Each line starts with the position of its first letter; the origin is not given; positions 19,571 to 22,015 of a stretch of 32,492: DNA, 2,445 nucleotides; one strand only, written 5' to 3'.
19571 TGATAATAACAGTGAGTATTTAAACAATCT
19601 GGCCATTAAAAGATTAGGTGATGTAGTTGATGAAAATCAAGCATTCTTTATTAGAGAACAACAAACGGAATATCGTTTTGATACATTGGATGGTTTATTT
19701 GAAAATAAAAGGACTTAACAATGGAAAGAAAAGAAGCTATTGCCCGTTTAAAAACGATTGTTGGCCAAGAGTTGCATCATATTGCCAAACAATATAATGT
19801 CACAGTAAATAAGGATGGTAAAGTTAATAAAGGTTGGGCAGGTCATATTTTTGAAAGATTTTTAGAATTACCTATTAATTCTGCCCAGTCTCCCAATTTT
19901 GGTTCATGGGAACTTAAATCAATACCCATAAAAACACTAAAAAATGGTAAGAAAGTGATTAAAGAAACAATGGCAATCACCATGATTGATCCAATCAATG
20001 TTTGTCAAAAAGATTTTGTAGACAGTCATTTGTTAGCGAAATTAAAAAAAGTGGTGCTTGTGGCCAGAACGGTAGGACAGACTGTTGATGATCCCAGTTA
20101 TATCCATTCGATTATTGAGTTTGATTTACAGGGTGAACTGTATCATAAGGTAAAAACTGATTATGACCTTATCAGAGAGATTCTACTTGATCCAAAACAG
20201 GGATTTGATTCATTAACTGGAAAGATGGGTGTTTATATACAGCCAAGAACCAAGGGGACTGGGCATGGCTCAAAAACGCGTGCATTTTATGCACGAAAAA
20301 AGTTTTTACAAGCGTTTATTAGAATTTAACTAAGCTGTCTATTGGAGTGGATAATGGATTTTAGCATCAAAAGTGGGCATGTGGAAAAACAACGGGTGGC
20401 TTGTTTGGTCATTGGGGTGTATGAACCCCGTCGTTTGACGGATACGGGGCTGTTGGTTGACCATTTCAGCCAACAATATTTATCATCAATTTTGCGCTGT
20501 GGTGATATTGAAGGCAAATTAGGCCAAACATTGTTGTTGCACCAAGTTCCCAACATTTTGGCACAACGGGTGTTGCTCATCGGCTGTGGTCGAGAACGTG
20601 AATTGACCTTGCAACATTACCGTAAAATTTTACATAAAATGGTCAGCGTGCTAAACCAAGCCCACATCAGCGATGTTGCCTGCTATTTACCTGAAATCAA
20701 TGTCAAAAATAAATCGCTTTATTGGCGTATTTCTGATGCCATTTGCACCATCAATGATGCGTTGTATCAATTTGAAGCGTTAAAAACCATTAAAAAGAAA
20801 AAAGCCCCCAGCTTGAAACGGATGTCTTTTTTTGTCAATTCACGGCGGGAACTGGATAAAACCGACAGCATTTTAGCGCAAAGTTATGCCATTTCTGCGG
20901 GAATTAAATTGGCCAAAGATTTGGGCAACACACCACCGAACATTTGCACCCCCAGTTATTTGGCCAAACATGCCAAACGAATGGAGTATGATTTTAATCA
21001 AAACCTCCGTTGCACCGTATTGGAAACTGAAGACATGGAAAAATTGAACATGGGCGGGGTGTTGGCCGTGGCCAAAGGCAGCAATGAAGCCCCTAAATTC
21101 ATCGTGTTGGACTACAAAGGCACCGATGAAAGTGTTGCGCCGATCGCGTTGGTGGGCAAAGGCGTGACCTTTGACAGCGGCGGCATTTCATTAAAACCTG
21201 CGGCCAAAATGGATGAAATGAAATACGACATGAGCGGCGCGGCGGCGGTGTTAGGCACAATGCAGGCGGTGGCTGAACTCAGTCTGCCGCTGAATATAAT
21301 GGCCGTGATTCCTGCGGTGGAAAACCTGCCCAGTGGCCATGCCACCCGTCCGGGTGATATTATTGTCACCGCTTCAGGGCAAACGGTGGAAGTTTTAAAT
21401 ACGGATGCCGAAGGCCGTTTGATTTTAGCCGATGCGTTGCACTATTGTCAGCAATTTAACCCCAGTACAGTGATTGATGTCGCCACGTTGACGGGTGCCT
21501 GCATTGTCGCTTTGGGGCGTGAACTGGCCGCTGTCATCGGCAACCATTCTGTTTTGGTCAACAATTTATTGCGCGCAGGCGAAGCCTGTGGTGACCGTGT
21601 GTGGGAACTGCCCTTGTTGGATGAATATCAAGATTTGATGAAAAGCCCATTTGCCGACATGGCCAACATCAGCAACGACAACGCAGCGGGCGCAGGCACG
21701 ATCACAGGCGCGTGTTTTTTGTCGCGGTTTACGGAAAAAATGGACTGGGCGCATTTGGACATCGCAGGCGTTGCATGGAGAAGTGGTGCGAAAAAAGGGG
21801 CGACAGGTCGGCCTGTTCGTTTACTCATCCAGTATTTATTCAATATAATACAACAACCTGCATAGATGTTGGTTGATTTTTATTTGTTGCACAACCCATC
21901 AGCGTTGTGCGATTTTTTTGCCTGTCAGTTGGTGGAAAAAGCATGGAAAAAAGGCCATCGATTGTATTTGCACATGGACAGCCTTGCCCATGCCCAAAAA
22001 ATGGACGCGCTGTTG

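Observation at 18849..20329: AT-rich two-gene cassette between pcnB and pepA: beta-class DPPY methyltransferase plus a single-domain MutH/Sau3AI-family endonuclease (putative GATC R-M system with a nickase-sized nuclease)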

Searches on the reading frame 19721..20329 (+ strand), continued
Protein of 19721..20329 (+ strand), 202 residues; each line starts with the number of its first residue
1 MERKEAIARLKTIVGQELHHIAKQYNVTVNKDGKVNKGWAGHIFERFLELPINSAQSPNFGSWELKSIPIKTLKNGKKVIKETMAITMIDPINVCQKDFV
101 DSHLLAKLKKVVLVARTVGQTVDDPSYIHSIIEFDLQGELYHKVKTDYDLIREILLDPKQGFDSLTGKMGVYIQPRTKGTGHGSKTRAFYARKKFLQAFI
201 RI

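Call 80: search_protein_families(library=ncbifam, proteins=[L107:2241-3107:+, L103:2894-3667:+, L151:1312-2148:+, L185:2540-3415:+], max_evalue=0.00001)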
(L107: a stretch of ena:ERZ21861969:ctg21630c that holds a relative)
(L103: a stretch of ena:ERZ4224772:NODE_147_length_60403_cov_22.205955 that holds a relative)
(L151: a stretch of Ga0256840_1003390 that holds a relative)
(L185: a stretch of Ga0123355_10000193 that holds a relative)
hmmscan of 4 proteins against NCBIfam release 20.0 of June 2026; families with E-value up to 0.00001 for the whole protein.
L107:2241-3107:+ (288 aa): 2 families
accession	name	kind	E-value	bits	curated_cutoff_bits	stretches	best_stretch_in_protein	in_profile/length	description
TIGR00571.1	dam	subfamily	5.9e-89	298.3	114.85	1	22-286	2-266/267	Dam family site-specific DNA-(adenine-N6)-methyltransferase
NF008152.0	PRK10904.1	equivalog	3.4e-46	157.8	441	1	22-284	5-265/271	adenine-specific DNA-methyltransferase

L103:2894-3667:+ (257 aa): 2 families
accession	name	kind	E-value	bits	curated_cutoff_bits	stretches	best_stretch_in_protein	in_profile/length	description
NF008152.0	PRK10904.1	equivalog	9e-90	300.7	441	1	3-253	5-255/271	adenine-specific DNA-methyltransferase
TIGR00571.1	dam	subfamily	4.9e-81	272.3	114.85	1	3-254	2-255/267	Dam family site-specific DNA-(adenine-N6)-methyltransferase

L151:1312-2148:+ (279 aa): 2 families
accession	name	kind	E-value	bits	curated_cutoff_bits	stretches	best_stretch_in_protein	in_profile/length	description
TIGR00571.1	dam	subfamily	2.4e-89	299.5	114.85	1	4-278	1-267/267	Dam family site-specific DNA-(adenine-N6)-methyltransferase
NF008152.0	PRK10904.1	equivalog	1e-53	182.5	441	1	6-275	6-265/271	adenine-specific DNA-methyltransferase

L185:2540-3415:+ (292 aa): 2 families
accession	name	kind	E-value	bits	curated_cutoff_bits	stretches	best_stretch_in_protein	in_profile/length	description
TIGR00571.1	dam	subfamily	1.8e-82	277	114.85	1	3-292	2-267/267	Dam family site-specific DNA-(adenine-N6)-methyltransferase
NF008152.0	PRK10904.1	equivalog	8.3e-52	176.2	441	1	3-289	5-265/271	adenine-specific DNA-methyltransferase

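Call 81: search_solved_structures(query=L107:2241-3107:+, max_evalue=1e-10)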
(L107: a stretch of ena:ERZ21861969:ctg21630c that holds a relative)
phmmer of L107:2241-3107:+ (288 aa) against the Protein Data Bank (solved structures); distinct sequences matched with E-value up to 1e-10: 7.
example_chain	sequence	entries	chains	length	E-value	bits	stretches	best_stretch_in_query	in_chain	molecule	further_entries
2dpm_A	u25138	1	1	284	1.4e-67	231.4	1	18-288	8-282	PROTEIN (ADENINE-SPECIFIC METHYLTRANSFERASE DPNII 1)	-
4rtj_A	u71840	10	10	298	2.5e-39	138.7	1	22-284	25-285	DNA adenine methylase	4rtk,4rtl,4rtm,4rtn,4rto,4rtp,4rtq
2ore_D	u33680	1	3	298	2.5e-39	138.7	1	22-284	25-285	DNA adenine methylase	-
2g1p_A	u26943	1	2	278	3.1e-39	138.4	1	22-284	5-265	DNA adenine methylase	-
4gol_D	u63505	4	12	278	3.2e-39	138.4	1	22-284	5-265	DNA adenine methylase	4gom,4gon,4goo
4gbe_D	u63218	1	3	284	3.5e-39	138.2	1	22-284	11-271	DNA adenine methylase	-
7m6b_B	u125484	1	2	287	5.7e-14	55.5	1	24-210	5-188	Site-specific DNA-methyltransferase (adenine-specific)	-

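Call 83: list_cluster_members(proteins=[P0001, P0081, P0092, P0073, P0430, P0458, P0484, P0051])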
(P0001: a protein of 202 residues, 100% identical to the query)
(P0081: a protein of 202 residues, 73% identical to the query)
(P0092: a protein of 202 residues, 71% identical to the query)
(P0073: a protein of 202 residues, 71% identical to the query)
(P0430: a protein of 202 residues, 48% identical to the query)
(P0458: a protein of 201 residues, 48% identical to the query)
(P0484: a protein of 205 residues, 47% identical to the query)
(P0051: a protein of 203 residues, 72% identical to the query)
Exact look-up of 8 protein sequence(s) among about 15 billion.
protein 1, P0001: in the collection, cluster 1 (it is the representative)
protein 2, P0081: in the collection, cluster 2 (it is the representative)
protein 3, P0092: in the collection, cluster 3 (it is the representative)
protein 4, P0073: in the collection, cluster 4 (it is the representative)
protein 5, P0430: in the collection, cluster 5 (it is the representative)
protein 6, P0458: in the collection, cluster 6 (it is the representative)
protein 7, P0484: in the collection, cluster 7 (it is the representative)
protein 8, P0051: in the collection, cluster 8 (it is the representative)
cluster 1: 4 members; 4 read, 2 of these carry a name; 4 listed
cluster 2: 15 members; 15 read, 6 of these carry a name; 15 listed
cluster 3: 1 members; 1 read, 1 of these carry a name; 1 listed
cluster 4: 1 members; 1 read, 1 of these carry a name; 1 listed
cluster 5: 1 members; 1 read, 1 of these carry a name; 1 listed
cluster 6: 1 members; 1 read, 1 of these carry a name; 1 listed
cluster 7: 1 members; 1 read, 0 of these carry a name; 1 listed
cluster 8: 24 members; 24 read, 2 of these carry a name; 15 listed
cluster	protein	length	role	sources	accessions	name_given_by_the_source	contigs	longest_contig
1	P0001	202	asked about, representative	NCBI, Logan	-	-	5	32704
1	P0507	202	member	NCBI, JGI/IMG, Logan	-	DNA mismatch repair protein MutH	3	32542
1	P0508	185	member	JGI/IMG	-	DNA mismatch repair protein MutH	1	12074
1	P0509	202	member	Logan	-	-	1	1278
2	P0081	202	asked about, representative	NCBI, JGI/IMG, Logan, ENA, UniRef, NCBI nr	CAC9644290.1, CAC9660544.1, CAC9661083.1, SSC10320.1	hypothetical protein [uncultured Gammaproteobacteria bacterium] | DNA mismatch repair protein MutH | MutH/Sau3AI family endonuclease n=1 Tax=thiotrophic endosymbiont of Bathymodiolus ...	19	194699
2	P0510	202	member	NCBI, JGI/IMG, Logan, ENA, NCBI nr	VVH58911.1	hypothetical protein BAZOLSSOX_3275 [uncultured Gammaproteobacteria bacterium] | DNA mismatch repair protein MutH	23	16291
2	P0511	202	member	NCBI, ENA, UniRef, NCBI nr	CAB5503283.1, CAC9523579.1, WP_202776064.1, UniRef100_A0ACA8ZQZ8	hypothetical protein AZO1586R_1564 [Bathymodiolus azoricus thioautotrophic gill symbiont] | Uncharacterized protein n=1 Tax=Bathymodiolus azoricus thioautotrophic gill symbiont ... | MutH/Sau3AI family endonuclease [Bathymodiolus azoricus thioautotrophic gill symbiont]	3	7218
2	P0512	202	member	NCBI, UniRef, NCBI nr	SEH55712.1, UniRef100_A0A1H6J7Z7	hypothetical protein BAZSYMB_V2GCONTIG00771_0 [Bathymodiolus azoricus thioautotrophic ... | DNA mismatch repair MutH/Type II restriction enzyme Sau3AI domain-containing protein n=1 ...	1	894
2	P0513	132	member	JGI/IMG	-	DNA mismatch repair protein MutH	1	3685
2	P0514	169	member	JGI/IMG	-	DNA mismatch repair protein MutH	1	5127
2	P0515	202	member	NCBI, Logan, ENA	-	-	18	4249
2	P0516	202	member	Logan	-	-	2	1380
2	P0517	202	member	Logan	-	-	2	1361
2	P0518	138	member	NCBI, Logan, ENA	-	-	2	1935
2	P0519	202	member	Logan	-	-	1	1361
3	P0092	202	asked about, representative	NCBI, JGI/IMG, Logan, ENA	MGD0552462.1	MAG: MutH/Sau3AI family endonuclease [Sedimentisphaerales bacterium] | DNA mismatch repair protein MutH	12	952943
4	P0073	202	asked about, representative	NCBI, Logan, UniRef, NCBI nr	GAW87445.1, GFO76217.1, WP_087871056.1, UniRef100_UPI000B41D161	DNA mismatch repair protein MutH [Bathymodiolus platifrons methanotrophic gill symbiont] | MvaI/BcnI family restriction endonuclease n=1 Tax=Bathymodiolus platifrons methanotrophic ... | MvaI/BcnI family restriction endonuclease [Bathymodiolus platifrons methanotrophic gill ...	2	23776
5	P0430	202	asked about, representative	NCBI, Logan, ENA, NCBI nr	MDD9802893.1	MAG: MvaI/BcnI family restriction endonuclease [Deltaproteobacteria bacterium] | MvaI/BcnI family restriction endonuclease [Deltaproteobacteria bacterium]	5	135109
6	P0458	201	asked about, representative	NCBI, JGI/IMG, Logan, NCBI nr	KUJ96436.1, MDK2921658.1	MAG: mismatch repair protein MutH [Desulfonauticus sp.] | DNA mismatch repair protein MutH | MAG: Uncharacterized protein XD41_0580 [Desulfonauticus sp. 38_4375]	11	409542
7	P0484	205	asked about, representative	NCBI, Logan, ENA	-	-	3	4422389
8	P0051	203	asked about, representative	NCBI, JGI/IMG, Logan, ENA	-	DNA mismatch repair protein MutH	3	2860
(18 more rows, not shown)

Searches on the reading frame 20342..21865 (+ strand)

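Call 3: search_protein_families(library=pfam, proteins=[window:20342-21865:+], max_evalue=0.01)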
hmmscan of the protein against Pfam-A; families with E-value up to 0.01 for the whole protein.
window:20342-21865:+ (507 aa): 2 families
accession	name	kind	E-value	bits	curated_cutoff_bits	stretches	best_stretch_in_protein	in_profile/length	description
PF00883.26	Peptidase_M17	-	7.5e-126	420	25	1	190-496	2-310/310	Cytosol aminopeptidase family, catalytic domain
PF02789.23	Peptidase_M17_N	-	7.2e-31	107.2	23.4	1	23-150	1-128/129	Cytosol aminopeptidase family, N-terminal domain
